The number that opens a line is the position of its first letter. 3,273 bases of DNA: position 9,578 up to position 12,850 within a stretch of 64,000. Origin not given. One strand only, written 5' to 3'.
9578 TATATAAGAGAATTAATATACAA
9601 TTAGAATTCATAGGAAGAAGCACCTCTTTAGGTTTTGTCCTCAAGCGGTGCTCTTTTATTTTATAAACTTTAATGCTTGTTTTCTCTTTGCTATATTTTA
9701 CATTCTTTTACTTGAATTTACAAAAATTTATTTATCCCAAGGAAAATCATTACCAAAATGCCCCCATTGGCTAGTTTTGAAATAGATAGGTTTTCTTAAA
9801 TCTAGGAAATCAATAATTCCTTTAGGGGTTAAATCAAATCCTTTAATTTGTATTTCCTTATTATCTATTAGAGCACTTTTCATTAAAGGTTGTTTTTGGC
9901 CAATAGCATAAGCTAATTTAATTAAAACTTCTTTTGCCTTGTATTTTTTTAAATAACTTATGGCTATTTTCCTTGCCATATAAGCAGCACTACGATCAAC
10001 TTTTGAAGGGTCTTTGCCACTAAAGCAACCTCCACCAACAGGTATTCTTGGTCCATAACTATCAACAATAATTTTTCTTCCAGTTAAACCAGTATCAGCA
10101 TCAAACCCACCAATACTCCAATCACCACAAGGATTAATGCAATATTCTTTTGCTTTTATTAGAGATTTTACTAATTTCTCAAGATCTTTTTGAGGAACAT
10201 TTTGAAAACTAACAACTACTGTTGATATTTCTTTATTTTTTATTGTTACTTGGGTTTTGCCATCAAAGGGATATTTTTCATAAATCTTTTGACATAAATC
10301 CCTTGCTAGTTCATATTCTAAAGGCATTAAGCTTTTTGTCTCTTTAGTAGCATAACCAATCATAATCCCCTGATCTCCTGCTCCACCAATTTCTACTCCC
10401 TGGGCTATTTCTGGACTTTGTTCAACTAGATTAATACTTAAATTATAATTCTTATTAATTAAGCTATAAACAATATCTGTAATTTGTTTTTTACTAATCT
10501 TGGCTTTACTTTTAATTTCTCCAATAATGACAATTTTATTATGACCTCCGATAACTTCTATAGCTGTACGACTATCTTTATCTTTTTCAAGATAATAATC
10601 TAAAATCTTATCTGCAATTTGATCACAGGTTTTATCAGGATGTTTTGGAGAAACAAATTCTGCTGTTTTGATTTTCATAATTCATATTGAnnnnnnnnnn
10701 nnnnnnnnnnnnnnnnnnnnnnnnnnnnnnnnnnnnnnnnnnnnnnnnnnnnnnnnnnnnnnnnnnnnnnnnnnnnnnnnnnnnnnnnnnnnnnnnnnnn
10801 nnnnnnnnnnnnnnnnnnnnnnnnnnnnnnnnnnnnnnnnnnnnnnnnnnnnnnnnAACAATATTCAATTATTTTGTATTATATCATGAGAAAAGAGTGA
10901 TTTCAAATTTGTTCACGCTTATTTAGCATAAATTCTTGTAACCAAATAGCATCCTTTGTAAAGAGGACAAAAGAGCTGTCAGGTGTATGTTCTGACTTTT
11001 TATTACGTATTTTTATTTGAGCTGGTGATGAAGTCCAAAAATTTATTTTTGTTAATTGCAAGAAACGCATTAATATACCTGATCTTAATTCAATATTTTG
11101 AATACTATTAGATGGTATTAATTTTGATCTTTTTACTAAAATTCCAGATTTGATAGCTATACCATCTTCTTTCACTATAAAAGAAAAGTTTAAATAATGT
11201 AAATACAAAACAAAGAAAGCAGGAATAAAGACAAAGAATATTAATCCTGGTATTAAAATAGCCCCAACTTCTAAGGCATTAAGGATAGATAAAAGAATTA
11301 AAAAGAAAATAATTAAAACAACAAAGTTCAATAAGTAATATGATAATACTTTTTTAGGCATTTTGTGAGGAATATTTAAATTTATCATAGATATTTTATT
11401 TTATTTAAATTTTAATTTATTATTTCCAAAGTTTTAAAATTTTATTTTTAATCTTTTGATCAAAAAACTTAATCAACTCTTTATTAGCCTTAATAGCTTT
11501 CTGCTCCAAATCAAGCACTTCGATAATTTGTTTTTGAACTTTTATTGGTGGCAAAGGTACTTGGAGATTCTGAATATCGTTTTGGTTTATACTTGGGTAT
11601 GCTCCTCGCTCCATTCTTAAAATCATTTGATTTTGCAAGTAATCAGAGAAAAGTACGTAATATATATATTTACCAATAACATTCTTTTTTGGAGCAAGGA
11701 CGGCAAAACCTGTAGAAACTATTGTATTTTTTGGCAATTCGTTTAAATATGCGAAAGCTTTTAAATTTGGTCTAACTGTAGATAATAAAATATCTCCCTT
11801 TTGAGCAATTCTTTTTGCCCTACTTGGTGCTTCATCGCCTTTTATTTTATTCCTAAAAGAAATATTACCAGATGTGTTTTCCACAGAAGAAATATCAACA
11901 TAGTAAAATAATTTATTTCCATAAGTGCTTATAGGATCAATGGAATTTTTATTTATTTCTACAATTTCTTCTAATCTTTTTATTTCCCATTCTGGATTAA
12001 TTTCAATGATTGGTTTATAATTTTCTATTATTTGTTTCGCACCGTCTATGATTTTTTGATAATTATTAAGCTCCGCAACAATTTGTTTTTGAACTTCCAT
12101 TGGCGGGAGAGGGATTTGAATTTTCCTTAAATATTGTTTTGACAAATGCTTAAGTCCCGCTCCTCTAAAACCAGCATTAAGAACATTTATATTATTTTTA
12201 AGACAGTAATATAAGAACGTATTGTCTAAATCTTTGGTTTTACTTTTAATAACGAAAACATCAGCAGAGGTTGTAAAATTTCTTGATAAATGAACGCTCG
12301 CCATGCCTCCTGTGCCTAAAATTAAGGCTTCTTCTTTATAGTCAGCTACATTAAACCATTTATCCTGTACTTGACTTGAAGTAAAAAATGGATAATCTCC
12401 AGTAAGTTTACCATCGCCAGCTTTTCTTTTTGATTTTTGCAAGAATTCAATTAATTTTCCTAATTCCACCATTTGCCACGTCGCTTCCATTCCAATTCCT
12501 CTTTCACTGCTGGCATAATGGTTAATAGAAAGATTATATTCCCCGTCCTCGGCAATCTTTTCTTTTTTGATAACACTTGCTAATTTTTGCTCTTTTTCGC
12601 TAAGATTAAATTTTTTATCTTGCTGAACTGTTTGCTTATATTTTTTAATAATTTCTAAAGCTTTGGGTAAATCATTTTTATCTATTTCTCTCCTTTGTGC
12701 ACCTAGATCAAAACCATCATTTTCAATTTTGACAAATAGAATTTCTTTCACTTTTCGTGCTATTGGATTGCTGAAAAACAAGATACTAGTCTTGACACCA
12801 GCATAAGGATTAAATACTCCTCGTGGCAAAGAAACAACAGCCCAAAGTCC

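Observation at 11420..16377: Compact type I R-M system with HsdM and HsdS fused into a single 814-aa polypeptide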

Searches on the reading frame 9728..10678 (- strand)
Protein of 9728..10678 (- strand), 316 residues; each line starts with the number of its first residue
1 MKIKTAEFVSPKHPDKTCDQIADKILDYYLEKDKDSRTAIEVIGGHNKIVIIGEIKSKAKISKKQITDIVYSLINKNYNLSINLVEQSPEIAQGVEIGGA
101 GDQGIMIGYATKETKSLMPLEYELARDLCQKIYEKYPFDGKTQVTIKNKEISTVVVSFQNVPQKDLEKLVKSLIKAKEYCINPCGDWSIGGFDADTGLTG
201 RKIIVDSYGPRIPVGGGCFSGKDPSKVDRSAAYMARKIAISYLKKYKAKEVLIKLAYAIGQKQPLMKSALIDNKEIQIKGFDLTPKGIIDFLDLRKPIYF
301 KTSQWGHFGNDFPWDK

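Call 6: search_protein_families(library=pfam, proteins=[window:9728-10678:-], max_evalue=0.01)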
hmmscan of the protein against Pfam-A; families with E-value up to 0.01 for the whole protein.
window:9728-10678:- (316 aa): 3 families
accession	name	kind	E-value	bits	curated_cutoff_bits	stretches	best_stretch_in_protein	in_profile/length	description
PF02773.21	S-AdoMet_synt_C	-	9.5e-40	136.2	25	1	189-316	1-138/138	S-adenosylmethionine synthetase, C-terminal domain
PF00438.25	S-AdoMet_synt_N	-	2.3e-19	70.2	33.1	1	3-80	3-83/99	S-adenosylmethionine synthetase, N-terminal domain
PF02772.21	S-AdoMet_synt_M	-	2.6e-17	63.5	29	1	99-175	3-93/120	S-adenosylmethionine synthetase, central domain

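Call 7: search_protein_families(library=ncbifam, proteins=[window:9728-10678:-], max_evalue=0.01)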
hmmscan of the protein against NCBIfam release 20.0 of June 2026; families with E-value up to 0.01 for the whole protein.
window:9728-10678:- (316 aa): 1 family
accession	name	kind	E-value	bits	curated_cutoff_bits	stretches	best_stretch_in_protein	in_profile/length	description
TIGR01034.1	metK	equivalog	5.4e-82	275.7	309.4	1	5-316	3-366/377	methionine adenosyltransferase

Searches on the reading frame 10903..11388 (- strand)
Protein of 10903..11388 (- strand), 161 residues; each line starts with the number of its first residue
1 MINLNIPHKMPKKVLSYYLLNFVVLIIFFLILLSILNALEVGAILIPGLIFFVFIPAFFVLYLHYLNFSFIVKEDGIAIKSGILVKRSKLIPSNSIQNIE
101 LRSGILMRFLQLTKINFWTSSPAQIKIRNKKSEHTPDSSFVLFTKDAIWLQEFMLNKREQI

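Call 6: search_protein_families(library=pfam, proteins=[window:10903-11388:-], max_evalue=0.01)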
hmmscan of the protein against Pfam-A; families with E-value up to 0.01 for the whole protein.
window:10903-11388:- (161 aa): 1 family
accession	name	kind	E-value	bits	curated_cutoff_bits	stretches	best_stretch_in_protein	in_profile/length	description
PF03703.20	bPH_2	-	1.4e-12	48.1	22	1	65-131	1-69/78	Bacterial PH domain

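Call 7: search_protein_families(library=ncbifam, proteins=[window:10903-11388:-], max_evalue=0.01)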
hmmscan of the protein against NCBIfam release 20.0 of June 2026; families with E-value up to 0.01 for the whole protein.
window:10903-11388:- (161 aa): 0 families

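Call 9: search_protein_families(library=padloc, proteins=[window:10903-11388:-], max_evalue=0.001)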
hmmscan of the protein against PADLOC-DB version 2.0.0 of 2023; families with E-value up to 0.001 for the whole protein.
window:10903-11388:- (161 aa): 0 families

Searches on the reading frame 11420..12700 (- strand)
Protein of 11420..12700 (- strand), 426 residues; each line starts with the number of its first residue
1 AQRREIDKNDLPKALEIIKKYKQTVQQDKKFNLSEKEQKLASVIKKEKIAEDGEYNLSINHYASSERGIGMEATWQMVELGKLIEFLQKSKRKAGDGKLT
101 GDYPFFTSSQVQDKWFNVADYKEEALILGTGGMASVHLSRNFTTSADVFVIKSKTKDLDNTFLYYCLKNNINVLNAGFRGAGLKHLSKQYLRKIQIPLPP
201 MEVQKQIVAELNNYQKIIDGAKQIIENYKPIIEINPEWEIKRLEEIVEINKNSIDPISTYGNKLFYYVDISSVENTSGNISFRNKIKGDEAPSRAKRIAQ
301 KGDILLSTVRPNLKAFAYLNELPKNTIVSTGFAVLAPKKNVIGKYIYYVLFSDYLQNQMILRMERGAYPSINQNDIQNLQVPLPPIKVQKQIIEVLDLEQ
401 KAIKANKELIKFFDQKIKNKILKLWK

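Call 57: search_solved_structures(query=window:11420-12700:-, max_evalue=0.001, show_alignments=5)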
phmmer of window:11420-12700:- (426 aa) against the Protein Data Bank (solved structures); distinct sequences matched with E-value up to 0.001: 4.
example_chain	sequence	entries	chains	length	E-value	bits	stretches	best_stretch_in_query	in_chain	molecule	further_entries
5ybb_D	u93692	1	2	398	4e-36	127.9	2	234-401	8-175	Restriction endonuclease S subunits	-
3okg_A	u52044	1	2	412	4.3e-36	127.8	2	234-400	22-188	Restriction endonuclease S subunits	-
1yf2_A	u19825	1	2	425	3.7e-12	49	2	154-226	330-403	Type I restriction-modification enzyme, S subunit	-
7vru_C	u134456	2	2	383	1.5e-08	37.1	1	273-410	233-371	Site-specific DNA recognition subunit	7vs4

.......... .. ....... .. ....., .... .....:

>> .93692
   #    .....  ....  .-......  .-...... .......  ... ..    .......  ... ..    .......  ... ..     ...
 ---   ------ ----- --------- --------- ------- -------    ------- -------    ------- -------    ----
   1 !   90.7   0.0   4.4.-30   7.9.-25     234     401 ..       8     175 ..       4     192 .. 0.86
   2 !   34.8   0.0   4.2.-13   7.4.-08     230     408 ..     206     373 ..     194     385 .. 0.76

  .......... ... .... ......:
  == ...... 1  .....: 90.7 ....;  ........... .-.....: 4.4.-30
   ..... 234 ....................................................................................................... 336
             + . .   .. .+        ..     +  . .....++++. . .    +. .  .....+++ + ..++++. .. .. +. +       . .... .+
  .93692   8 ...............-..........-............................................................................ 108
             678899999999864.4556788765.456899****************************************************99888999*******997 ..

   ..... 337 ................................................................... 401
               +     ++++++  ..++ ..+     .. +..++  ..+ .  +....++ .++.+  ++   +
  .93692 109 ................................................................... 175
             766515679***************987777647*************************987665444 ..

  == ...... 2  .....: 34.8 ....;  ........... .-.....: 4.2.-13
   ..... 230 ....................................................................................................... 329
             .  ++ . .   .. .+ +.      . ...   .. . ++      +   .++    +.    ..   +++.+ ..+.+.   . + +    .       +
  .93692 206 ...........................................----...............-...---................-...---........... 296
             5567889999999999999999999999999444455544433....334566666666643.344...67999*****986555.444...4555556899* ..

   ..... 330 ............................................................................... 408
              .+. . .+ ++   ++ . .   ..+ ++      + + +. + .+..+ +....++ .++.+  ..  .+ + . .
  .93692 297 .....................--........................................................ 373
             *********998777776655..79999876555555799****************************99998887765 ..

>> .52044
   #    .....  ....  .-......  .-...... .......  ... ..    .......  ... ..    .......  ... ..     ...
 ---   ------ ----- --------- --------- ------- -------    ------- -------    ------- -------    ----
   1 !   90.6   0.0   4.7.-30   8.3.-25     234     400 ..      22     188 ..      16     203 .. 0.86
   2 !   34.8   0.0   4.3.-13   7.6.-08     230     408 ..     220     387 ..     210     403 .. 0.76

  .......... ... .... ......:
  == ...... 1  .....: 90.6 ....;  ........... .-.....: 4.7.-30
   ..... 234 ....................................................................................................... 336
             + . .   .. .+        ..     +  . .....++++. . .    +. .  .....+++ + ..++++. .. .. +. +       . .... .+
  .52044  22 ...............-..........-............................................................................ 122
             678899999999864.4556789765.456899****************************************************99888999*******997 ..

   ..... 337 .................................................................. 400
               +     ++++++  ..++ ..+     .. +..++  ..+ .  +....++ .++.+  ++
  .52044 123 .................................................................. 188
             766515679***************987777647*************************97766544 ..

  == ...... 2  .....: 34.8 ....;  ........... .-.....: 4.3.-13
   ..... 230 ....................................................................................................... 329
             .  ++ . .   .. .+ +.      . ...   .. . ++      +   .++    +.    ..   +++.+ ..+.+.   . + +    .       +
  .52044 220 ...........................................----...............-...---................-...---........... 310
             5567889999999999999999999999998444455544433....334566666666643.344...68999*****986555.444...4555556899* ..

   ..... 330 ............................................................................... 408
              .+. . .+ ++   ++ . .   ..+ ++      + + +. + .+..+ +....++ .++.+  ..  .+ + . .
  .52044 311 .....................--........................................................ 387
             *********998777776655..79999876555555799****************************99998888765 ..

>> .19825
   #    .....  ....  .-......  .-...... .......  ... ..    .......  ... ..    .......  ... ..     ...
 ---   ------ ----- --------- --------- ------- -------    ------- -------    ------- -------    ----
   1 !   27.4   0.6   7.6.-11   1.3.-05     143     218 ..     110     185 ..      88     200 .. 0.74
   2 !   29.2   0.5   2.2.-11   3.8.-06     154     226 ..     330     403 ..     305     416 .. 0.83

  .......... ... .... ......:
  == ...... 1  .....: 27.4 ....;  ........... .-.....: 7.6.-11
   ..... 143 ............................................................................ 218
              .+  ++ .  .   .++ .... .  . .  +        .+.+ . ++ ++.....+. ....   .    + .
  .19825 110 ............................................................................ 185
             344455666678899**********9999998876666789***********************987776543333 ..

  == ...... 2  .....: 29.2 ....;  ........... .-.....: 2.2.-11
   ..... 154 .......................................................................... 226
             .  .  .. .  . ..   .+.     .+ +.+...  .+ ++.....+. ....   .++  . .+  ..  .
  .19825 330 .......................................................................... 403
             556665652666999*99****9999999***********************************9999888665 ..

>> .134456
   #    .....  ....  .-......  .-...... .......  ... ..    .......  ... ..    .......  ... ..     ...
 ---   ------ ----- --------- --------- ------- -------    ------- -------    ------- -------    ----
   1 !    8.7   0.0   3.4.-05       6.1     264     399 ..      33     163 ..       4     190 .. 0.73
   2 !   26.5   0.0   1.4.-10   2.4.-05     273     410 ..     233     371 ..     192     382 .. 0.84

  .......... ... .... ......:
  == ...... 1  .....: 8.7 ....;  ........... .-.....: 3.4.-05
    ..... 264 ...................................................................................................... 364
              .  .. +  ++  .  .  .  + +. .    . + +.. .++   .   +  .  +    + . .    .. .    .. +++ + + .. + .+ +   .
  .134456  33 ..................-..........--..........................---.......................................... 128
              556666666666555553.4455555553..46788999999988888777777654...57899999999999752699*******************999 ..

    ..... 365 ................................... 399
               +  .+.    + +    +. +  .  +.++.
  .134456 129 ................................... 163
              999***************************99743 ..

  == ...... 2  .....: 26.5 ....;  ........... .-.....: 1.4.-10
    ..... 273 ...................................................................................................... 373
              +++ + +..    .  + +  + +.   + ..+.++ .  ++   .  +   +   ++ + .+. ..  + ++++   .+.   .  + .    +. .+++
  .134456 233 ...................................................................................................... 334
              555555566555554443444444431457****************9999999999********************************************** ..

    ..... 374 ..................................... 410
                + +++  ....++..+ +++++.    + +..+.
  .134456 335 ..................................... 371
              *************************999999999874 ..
